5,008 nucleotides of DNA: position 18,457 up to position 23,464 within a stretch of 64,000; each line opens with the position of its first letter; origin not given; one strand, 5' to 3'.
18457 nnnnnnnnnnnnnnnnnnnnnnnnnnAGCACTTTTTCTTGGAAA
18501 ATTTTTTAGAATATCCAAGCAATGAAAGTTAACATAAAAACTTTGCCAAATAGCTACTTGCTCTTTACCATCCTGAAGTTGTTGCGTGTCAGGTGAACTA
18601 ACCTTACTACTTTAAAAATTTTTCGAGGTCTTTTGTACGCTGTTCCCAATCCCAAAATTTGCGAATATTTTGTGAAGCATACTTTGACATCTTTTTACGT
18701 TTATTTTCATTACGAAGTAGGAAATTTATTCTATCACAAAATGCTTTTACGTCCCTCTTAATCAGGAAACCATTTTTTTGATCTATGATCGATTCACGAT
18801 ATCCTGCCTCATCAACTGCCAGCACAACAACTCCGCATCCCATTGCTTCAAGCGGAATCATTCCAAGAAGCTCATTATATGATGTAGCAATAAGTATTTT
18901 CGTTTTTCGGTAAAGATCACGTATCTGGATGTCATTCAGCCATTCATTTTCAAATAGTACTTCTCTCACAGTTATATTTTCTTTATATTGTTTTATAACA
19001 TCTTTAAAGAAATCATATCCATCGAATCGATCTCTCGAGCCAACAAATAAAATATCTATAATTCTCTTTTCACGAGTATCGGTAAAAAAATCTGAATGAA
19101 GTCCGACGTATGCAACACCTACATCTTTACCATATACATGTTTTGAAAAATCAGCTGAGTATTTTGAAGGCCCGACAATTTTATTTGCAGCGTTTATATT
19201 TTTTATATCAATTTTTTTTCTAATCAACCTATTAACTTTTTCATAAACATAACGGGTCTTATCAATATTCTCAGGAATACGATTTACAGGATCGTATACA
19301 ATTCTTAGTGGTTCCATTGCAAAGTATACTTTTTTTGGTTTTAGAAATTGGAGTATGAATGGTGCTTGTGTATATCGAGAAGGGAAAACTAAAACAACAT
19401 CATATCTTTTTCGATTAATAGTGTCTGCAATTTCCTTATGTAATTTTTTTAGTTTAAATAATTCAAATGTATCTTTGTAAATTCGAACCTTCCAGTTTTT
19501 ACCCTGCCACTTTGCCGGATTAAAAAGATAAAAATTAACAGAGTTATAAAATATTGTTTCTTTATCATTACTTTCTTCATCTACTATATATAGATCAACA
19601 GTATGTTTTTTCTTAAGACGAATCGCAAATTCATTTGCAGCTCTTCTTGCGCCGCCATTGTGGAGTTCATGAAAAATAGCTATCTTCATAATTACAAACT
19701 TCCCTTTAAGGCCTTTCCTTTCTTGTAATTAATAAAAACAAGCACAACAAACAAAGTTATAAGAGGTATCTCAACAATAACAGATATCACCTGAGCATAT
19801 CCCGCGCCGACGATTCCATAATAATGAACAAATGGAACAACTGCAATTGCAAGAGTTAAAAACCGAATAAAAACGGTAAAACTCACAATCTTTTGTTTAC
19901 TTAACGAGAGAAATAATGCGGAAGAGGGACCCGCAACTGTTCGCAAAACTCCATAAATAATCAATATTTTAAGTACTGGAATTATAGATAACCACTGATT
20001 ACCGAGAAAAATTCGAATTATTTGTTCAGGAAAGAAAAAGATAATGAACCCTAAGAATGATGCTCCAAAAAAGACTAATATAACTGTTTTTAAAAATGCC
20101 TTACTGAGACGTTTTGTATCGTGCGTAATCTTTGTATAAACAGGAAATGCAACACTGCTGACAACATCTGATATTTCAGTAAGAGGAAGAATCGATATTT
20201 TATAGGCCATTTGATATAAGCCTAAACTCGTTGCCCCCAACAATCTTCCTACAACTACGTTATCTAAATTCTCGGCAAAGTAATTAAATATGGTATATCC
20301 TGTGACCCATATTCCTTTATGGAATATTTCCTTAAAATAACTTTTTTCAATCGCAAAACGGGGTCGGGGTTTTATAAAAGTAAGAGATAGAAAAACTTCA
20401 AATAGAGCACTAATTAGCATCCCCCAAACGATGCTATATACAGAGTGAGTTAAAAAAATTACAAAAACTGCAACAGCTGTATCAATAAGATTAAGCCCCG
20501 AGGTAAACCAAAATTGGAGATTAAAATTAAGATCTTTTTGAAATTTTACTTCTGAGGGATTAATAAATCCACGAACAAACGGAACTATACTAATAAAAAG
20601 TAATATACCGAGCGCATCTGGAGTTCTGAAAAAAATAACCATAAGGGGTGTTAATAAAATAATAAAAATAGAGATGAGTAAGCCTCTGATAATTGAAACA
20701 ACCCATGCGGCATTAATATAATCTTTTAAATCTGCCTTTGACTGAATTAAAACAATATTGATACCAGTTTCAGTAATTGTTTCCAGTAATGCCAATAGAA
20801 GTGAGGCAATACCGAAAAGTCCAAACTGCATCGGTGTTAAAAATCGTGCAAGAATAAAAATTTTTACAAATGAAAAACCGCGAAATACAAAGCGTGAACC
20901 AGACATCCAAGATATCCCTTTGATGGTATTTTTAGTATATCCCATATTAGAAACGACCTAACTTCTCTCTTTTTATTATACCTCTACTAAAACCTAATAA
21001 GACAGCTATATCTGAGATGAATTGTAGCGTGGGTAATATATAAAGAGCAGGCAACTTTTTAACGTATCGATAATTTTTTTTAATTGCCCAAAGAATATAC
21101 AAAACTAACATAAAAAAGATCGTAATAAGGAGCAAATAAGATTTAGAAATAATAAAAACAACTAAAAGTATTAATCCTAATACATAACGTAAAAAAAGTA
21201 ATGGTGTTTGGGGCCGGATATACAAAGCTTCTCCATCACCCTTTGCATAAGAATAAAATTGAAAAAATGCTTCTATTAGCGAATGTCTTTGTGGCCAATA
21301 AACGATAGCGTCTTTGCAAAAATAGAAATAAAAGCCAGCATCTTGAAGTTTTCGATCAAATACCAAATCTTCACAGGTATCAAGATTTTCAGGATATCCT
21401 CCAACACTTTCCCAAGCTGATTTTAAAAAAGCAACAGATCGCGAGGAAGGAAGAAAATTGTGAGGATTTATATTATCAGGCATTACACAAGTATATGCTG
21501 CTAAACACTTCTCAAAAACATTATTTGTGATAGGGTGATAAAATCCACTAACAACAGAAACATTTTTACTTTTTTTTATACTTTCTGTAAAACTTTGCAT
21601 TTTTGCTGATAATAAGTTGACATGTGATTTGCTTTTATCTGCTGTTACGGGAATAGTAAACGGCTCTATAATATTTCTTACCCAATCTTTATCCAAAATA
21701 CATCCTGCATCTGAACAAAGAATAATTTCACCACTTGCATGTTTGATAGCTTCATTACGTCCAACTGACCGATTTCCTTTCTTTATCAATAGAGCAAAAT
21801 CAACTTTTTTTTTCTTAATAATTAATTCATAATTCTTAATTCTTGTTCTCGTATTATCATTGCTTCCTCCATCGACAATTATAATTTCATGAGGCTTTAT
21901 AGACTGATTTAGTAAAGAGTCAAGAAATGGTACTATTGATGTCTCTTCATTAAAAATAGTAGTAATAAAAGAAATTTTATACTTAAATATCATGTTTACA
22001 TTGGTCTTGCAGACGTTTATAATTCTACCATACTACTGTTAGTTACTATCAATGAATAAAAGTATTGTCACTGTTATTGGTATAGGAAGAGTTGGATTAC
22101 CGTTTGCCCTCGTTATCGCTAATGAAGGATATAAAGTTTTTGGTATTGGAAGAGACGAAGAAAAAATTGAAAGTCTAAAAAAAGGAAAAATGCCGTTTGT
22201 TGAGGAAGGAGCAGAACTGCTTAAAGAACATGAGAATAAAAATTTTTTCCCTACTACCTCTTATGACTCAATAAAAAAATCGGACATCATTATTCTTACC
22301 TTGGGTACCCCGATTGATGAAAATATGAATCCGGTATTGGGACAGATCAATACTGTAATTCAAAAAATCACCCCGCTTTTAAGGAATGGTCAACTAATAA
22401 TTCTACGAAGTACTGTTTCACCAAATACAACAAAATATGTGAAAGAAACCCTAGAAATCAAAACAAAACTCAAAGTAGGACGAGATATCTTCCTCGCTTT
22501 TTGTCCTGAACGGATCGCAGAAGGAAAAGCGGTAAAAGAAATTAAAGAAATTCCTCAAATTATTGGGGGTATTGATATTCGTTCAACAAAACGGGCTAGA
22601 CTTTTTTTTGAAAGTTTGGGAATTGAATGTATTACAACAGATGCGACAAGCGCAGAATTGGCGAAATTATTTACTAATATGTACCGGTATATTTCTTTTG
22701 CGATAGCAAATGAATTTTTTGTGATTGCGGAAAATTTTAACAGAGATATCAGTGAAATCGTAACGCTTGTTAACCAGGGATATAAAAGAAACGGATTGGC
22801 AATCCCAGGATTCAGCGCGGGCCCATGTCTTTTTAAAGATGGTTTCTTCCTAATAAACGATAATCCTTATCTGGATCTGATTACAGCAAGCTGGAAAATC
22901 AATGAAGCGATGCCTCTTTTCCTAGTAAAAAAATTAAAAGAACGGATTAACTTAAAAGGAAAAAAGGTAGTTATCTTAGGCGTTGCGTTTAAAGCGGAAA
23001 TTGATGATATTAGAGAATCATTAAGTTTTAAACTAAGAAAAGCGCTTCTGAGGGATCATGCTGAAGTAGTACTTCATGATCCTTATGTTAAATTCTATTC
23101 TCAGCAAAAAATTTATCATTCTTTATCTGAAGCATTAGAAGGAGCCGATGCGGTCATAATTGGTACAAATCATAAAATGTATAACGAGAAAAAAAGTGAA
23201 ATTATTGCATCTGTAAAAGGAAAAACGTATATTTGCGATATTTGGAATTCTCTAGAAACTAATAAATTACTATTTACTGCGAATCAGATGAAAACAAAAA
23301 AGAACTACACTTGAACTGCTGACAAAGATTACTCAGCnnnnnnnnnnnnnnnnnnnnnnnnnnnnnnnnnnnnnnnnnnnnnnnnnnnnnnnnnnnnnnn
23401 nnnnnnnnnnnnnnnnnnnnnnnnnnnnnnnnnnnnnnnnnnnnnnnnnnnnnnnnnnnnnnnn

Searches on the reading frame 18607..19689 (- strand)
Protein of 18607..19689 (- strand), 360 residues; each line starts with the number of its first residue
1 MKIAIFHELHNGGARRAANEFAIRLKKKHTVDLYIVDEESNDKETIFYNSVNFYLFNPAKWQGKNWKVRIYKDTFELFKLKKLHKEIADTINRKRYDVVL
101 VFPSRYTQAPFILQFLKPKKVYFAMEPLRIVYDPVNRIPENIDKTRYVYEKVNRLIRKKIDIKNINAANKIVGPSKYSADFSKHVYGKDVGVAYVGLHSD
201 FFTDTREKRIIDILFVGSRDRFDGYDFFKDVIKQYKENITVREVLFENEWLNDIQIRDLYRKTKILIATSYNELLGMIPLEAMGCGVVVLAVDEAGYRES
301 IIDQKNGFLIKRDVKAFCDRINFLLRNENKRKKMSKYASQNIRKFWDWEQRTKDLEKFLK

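Call 13: search_protein_families(library=pfam, proteins=[window:18607-19689:-], max_evalue=0.0001)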
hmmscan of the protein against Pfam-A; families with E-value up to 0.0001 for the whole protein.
window:18607-19689:- (360 aa): 3 families
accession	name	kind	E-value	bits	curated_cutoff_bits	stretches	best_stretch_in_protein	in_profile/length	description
PF00534.26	Glycos_transf_1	-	4.3e-21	75.6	26.4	1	251-339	81-170/172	Glycosyl transferases group 1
PF13692.12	Glyco_trans_1_4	-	6.7e-16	59.3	27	1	244-327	61-142/142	Glycosyl transferases group 1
PF13524.12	Glyco_trans_1_2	-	4.9e-10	40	25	1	234-356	23-143/144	Glycosyl transferase-like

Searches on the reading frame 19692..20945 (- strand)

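Call 13: search_protein_families(library=pfam, proteins=[window:19692-20945:-], max_evalue=0.0001)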
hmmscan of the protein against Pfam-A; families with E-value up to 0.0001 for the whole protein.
window:19692-20945:- (417 aa): 2 families
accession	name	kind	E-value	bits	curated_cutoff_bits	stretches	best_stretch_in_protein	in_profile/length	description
PF13440.11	Polysacc_synt_3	-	3.5e-63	214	23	1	31-323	1-293/293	Polysaccharide biosynthesis protein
PF01943.22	Polysacc_synt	-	6.4e-33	114.8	28.2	1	9-273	3-273/274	Polysaccharide biosynthesis protein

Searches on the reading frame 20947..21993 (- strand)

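Call 13: search_protein_families(library=pfam, proteins=[window:20947-21993:-], max_evalue=0.0001)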
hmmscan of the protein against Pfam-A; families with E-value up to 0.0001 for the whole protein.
window:20947-21993:- (348 aa): 4 families
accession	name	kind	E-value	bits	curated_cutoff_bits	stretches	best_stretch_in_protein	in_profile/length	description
PF00535.33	Glycos_transf_2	-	5.4e-21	75.7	23.3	1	8-113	1-104/168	Glycosyl transferase family 2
PF10111.15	Glyco_tranf_2_2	-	1.9e-07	31.3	27.3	1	33-218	25-201/276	Glycosyltransferase like family 2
PF13632.12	Glyco_trans_2_3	-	6.1e-06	26.6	27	1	158-300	42-196/198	Glycosyl transferase family group 2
PF13641.12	Glyco_tranf_2_3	-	1.4e-05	25.7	27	1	7-233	3-211/230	Glycosyltransferase like family 2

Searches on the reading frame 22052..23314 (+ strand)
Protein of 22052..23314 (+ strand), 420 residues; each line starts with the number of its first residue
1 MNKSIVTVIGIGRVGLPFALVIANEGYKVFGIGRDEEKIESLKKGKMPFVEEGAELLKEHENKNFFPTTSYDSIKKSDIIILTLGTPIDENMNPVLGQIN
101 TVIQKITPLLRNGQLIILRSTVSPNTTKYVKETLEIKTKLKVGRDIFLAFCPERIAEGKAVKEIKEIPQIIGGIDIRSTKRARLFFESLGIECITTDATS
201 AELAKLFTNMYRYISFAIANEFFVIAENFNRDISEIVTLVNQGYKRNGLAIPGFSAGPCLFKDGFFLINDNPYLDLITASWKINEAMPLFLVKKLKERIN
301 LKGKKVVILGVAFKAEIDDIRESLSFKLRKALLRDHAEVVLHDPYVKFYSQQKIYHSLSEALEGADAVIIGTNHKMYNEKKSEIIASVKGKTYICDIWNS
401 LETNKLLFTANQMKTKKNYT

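Call 13: search_protein_families(library=pfam, proteins=[window:22052-23314:+], max_evalue=0.0001)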
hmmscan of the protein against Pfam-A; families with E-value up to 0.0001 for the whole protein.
window:22052-23314:+ (420 aa): 7 families
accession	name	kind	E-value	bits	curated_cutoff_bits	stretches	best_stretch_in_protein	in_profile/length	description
PF03721.20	UDPG_MGDP_dh_N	-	5.2e-40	137.5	27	1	6-180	3-181/187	UDP-glucose/GDP-mannose dehydrogenase family, NAD binding domain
PF03720.21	UDPG_MGDP_dh_C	-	1.2e-20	74.3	30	1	308-402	2-102/103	UDP-glucose/GDP-mannose dehydrogenase family, UDP binding domain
PF03446.21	NAD_binding_2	-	5.6e-09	36.7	21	1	6-135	2-108/161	NAD binding domain of 6-phosphogluconate dehydrogenase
PF00984.24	UDPG_MGDP_dh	-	9.4e-09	35.7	25.4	1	200-276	2-84/94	UDP-glucose/GDP-mannose dehydrogenase family, central domain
PF03807.23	F420_oxidored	-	9.5e-07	29.8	21.6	0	6-84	2-67/94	NADP oxidoreductase coenzyme F420-dependent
PF01210.29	NAD_Gly3P_dh_N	-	1.2e-05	25.7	23.1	0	6-68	2-50/158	NAD-dependent glycerol-3-phosphate dehydrogenase N-terminus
PF02558.23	ApbA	-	2.4e-05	24.4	22.2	0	6-84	1-74/150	Ketopantoate reductase PanE/ApbA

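Call 21: search_protein_families(library=ncbifam, proteins=[window:22052-23314:+], max_evalue=0.00001)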
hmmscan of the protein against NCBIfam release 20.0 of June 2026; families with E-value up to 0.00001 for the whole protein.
window:22052-23314:+ (420 aa): 7 families
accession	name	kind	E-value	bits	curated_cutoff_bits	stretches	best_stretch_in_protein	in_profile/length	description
TIGR03026.1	NDP-sugDHase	subfamily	5.6e-97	325.1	189.8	1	6-399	3-413/413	nucleotide sugar dehydrogenase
NF040825.1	UDPMaNacDH_Arch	equivalog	1.7e-67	228.2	750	1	6-390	3-390/418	UDP-N-acetyl-D-mannosamine dehydrogenase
NF008286.0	PRK11064.1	equivalog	8.1e-54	182.8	459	1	4-385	4-407/420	UDP-N-acetyl-D-mannosamine dehydrogenase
NF041297.1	UDPGDh_AglM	equivalog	3.3e-44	151.5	670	1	6-382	3-400/429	UDP-glucose 6-dehydrogenase AglM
NF047673.2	TeichurnBiosyTuaD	equivalog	2.9e-38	132.2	700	1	6-401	4-414/439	UDP-glucose 6-dehydrogenase TuaD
NF011729.0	PRK15182.1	equivalog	6.3e-30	104.3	592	1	5-391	8-406/425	Vi polysaccharide biosynthesis UDP-N-acetylglucosamine C-6 dehydrogenase TviB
NF011631.0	PRK15057.1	equivalog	8.1e-14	51.5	757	1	6-369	3-364/388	UDP-glucose 6-dehydrogenase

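Call 36: search_solved_structures(query=window:22052-23314:+, max_evalue=1e-10)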
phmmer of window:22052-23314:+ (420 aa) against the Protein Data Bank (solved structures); distinct sequences matched with E-value up to 1e-10: 27.
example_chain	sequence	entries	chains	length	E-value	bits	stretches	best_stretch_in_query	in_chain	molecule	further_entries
3ojl_A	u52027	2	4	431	5.7e-54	186.9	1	4-389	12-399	Cap5O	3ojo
4r16_A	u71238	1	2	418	1.4e-52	182.4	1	6-387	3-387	418aa long hypothetical UDP-N-acetyl-D-mannosaminuronic acid dehydrogenase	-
3g79_A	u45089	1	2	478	2.5e-43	151.9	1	6-404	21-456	NDP-N-acetyl-D-galactosaminuronic acid dehydrogenase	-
4xr9_A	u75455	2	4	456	3.4e-42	148.1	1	6-380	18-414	CalS8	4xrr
3gg2_A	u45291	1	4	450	2.2e-26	96.1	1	6-371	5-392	Sugar dehydrogenase, UDP-glucose/GDP-mannose dehydrogenase family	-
1mfz_A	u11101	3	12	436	3.6e-26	95.4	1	6-348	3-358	GDP-mannose 6-dehydrogenase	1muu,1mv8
3vtf_A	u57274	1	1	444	7.7e-26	94.3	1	6-348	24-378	UDP-glucose 6-dehydrogenase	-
4a7p_A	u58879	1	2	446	8.9e-23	84.2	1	6-377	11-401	UDP-GLUCOSE DEHYDROGENASE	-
2y0d_A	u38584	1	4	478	3.3e-21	79.1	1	6-352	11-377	UDP-GLUCOSE DEHYDROGENASE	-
6c58_A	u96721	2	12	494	5.2e-21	78.4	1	7-347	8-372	UDP-glucose 6-dehydrogenase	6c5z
4edf_A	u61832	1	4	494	6.6e-21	78.1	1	7-347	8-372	UDP-glucose 6-dehydrogenase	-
2y0c_A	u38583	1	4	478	8.6e-21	77.7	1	6-352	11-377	UDP-GLUCOSE DEHYDROGENASE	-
9ou8_A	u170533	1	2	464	9.1e-21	77.6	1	7-347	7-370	UDP-glucose 6-dehydrogenase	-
5w4x_A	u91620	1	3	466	1.1e-20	77.4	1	7-347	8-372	UDP-glucose 6-dehydrogenase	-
2q3e_A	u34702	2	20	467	1.1e-20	77.4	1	7-347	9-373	UDP-glucose 6-dehydrogenase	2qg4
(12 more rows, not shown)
